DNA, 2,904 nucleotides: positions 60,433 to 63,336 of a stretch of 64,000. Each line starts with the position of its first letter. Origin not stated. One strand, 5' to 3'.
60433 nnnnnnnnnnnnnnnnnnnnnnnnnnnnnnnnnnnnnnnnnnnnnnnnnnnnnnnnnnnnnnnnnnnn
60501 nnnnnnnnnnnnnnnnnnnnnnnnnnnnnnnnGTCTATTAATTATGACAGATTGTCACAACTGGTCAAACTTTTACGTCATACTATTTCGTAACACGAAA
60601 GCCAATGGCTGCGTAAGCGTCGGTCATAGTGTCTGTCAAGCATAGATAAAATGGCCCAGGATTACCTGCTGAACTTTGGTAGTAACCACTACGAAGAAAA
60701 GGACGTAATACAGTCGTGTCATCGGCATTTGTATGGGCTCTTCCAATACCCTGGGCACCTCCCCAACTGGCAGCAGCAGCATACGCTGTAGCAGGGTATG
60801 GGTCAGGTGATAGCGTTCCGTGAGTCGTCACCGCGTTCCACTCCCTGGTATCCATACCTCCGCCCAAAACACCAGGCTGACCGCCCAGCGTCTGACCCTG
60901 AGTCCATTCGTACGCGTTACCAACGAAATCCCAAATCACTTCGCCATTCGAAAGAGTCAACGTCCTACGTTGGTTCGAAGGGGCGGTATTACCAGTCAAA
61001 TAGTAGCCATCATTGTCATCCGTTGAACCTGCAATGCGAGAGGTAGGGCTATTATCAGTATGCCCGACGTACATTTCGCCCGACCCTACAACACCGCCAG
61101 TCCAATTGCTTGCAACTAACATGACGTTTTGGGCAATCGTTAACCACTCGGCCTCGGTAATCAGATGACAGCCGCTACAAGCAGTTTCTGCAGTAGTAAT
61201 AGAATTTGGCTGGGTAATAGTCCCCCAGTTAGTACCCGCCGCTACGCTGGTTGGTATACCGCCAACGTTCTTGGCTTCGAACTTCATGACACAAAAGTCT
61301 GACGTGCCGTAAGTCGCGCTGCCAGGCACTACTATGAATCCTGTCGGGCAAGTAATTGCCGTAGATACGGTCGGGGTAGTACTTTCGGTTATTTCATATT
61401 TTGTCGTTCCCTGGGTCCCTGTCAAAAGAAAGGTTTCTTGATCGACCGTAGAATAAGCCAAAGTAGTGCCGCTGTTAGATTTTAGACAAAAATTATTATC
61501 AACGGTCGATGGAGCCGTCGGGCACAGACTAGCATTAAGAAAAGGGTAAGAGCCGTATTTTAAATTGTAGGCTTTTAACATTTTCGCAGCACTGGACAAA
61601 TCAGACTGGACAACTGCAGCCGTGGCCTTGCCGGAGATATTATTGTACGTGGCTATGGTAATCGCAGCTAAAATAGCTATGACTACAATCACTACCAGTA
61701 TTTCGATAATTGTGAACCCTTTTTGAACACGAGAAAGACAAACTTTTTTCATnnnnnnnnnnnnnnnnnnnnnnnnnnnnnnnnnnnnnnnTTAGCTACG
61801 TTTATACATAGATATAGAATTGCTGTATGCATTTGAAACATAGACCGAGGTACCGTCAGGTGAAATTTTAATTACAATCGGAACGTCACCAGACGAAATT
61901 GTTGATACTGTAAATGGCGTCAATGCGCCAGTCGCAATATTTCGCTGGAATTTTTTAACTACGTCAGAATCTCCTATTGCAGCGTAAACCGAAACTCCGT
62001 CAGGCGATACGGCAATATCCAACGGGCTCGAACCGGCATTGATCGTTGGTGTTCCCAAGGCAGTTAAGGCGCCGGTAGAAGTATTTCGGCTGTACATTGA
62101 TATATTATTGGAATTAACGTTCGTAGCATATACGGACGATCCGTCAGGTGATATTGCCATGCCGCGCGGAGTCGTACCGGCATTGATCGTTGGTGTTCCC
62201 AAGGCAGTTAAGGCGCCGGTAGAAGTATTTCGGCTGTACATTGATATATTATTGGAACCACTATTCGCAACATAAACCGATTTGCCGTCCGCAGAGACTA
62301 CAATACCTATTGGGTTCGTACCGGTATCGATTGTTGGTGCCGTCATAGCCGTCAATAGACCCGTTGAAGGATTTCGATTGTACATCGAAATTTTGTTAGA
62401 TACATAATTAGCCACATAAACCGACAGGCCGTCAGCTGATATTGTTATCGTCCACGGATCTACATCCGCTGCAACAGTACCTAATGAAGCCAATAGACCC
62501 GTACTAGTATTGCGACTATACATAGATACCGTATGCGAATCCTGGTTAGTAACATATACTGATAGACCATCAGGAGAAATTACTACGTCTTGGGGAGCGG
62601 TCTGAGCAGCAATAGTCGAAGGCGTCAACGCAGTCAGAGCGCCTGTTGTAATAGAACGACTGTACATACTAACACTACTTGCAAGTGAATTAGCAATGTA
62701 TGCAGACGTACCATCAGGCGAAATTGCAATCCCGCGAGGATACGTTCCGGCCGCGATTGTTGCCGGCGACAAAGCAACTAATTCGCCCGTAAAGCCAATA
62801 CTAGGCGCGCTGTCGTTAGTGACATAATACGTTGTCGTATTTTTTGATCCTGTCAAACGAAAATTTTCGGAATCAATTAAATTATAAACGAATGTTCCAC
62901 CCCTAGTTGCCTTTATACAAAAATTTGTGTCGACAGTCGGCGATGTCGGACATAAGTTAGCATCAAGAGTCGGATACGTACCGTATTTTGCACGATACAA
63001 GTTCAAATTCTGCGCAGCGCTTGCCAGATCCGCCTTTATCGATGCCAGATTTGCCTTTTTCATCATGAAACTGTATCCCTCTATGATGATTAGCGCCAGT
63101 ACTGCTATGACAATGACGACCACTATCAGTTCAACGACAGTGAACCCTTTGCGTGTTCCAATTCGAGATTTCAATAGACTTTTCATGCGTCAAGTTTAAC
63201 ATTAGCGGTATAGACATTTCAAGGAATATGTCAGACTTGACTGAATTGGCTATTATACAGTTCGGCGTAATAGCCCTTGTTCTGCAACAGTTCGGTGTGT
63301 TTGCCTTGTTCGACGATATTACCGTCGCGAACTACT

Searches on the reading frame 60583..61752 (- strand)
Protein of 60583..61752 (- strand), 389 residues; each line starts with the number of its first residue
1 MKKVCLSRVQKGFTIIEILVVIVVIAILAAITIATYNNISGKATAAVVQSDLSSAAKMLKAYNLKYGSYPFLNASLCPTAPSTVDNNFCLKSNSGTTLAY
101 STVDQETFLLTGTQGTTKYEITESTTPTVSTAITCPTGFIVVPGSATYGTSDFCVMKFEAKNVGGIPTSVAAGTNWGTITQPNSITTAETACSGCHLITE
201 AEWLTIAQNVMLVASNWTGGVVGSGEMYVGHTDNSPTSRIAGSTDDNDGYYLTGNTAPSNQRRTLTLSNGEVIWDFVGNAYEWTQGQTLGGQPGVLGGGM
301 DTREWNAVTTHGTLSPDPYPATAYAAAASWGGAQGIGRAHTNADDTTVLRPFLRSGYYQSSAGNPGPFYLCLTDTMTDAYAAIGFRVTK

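Call 58: search_protein_families(library=pfam, proteins=[window:60583-61752:-], max_evalue=0.01)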
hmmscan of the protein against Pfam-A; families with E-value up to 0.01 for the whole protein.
window:60583-61752:- (389 aa): 2 families
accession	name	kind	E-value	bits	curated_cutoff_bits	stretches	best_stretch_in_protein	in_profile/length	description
PF07963.17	N_methyl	-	4.9e-07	29.5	21.2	1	8-32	2-26/27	Prokaryotic N-terminal methylation motif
PF25686.1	Betaherpes_U91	-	0.0054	16.7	27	1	11-45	11-45/157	Betaherpesvirus U91 protein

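Call 60: search_protein_families(library=ncbifam, proteins=[window:60583-61752:-], max_evalue=1)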
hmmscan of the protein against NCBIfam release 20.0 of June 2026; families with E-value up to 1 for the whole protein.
window:60583-61752:- (389 aa): 14 families
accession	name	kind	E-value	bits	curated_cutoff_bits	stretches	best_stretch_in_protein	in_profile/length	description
TIGR01710.1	typeII_sec_gspG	equivalog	1.5e-11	44.4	88.85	1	11-71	1-61/134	type II secretion system major pseudopilin GspG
NF007862.0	PRK10574.1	equivalog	7.9e-08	32.6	138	1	9-44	3-38/145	prepilin peptidase-dependent pilin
TIGR02532.1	IV_pilin_GFxxxE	domain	3.2e-07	29.9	16.3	1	10-33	1-24/24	prepilin-type N-terminal cleavage/methylation domain-containing protein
TIGR01708.2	typeII_sec_gspH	equivalog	1.8e-06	28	80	1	10-46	1-37/169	type II secretion system minor pseudopilin GspH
NF040999.1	pilin_ComGC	equivalog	2.4e-05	24.5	75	1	10-49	1-44/84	competence type IV pilus major pilin ComGC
NF007800.0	PRK10506.1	equivalog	0.0018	18.1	158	1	8-37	6-35/163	prepilin peptidase-dependent protein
NF038303.1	EPS_HpsB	equivalog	0.0021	18.1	150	1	10-31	2-24/211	hormogonium polysaccharide secretion pseudopilin HpsB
NF040982.1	ComGD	equivalog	0.0065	16.9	70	1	10-37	1-27/139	competence type IV pilus minor pilin ComGD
NF041775.1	typeIV_PilA_Myxo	equivalog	0.0073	16.3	400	1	10-45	10-45/214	type IV pilin protein PilA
TIGR01711.1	gspJ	equivalog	0.026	14.3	64.85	1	11-41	1-28/192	type II secretion system minor pseudopilin GspJ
TIGR02523.1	type_IV_pilV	equivalog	0.027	15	52.2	1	10-64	1-50/139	type IV pilus modification protein PilV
NF041013.1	T4P_ComGE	equivalog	0.04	14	49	1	10-49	3-42/83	competence type IV pilus minor pilin ComGE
TIGR02596.1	TIGR02596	subfamily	0.06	13.4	70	1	13-39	1-27/196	Verru_Chthon cassette protein D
NF041002.1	pilin_ComGF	equivalog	0.21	11.8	80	1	10-34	1-25/139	competence type IV pilus minor pilin ComGF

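Call 67: find_encoding_contigs(protein=window:60583-61752:-, flank=10000, max_places=3)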
Protein window:60583-61752:- (389 aa): 3 contigs read that carry it; 2 places shown.
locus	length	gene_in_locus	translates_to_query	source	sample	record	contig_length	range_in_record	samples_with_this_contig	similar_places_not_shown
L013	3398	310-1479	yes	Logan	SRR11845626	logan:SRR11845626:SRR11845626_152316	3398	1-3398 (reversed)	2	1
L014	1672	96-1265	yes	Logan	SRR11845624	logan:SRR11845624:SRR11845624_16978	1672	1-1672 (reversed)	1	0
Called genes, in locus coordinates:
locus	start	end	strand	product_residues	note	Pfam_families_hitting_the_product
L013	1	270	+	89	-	?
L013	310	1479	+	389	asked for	PF07963:N_methyl (weak)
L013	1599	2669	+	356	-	PF01180:DHO_dh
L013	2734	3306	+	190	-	-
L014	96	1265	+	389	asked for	PF07963:N_methyl (weak)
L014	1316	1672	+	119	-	?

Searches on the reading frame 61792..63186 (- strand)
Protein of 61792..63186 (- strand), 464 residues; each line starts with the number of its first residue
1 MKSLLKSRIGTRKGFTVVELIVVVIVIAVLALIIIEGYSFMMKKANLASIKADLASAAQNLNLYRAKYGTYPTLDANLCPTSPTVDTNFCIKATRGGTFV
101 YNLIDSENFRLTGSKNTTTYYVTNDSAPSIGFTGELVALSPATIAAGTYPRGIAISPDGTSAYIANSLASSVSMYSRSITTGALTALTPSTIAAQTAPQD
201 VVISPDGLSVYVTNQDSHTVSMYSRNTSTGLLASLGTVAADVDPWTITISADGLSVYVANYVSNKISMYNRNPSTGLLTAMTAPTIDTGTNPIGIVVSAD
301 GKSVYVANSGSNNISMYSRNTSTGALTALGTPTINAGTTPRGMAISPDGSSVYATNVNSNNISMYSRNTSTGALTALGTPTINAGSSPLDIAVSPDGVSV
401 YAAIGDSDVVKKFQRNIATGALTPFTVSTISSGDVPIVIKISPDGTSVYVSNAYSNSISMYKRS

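Call 58: search_protein_families(library=pfam, proteins=[window:61792-63186:-], max_evalue=0.01)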
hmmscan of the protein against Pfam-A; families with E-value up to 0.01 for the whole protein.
window:61792-63186:- (464 aa): 10 families
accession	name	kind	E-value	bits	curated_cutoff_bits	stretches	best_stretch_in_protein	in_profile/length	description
PF10282.15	Lactonase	-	7.7e-48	163.9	21.7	2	134-283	177-332/344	Lactonase, 7-bladed beta-propeller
PF08450.18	SGL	-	1.2e-14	54.9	26.3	3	148-210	134-191/246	SMP-30/Gluconolactonase/LRE-like region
PF01731.26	Arylesterase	-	6.1e-14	52.4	21.3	0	291-319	55-83/86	Arylesterase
PF18975.6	DUF5711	-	1.9e-08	34.4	26.3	0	249-367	61-169/344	Family of unknown function (DUF5711)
PF21783.3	YNCE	-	7.6e-08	32.5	27.1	1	181-460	16-268/339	YNCE-like beta-propeller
PF01436.27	NHL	-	2.6e-07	30.8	20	0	291-314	3-25/28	NHL repeat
PF03088.22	Str_synth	-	0.00082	19.9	25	0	340-365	59-84/89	Strictosidine synthase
PF07963.17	N_methyl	-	0.00087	19.2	21.2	1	12-34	4-26/27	Prokaryotic N-terminal methylation motif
PF05694.17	SBP56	-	0.0018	17.6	34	0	194-214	364-384/453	56kDa selenium binding protein (SBP56)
PF16732.10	ComP_DUS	-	0.0098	17.2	27.3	1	38-84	3-50/87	Type IV minor pilin ComP, DNA uptake sequence receptor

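Call 60: search_protein_families(library=ncbifam, proteins=[window:61792-63186:-], max_evalue=1)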
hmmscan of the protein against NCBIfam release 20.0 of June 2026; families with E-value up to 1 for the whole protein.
window:61792-63186:- (464 aa): 20 families
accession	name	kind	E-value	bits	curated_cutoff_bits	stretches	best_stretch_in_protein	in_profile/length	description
TIGR03866.1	PQQ_ABC_repeats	subfamily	2.4e-28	99.1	287.3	3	111-256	4-139/310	PQQ-dependent catabolism-associated beta-propeller protein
NF052340.1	hydrazine_beta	equivalog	2.7e-21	76.1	560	4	195-312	32-139/372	hydrazine synthase subunit beta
NF008258.1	PRK11028.1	equivalog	3e-20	72.6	370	2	143-289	171-322/330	6-phosphogluconolactonase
NF050136.1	PGL_lacton_Staph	exception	6.4e-16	58.3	500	2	241-377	188-327/341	6-phosphogluconolactonase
TIGR02276.1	beta_rpt_yvtn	repeat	2.5e-15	56.1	27.85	4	205-221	1-17/42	beta-propeller repeat protein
NF052342.1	hydrazine_BC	exception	3.8e-12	45.2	1250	3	195-351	38-181/690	hydrazine synthase subunit beta-gamma fusion subunit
TIGR03907.1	QH_beta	equivalog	2.1e-09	37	223.2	2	287-356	30-99/338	quinohemoprotein amine dehydrogenase subunit beta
TIGR01710.1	typeII_sec_gspG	equivalog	4.6e-09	36.4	88.85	1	13-76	1-64/134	type II secretion system major pseudopilin GspG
NF007862.0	PRK10574.1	equivalog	5.7e-06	26.5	138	1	11-63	3-55/145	prepilin peptidase-dependent pilin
NF052280.1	7_blade_YncE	equivalog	2.7e-05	23.1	400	0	201-259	262-316/338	7-bladed beta-propeller protein YncE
TIGR02532.1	IV_pilin_GFxxxE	domain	9e-05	22.2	16.3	1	12-35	1-24/24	prepilin-type N-terminal cleavage/methylation domain-containing protein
NF040999.1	pilin_ComGC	equivalog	9.7e-05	22.5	75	1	13-64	2-53/84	competence type IV pilus major pilin ComGC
NF006747.0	PRK09271.1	equivalog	0.0016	18.2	104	1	295-343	23-71/160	flavodoxin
NF041013.1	T4P_ComGE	equivalog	0.0074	16.4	49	1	13-58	4-49/83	competence type IV pilus minor pilin ComGE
NF041775.1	typeIV_PilA_Myxo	equivalog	0.01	15.9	400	1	12-49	10-47/214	type IV pilin protein PilA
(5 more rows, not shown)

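Call 66: find_encoding_contigs(protein=window:61792-63186:-, flank=10000, max_places=3)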
Protein window:61792-63186:- (464 aa): no gene with exactly this product is on record in the collection.
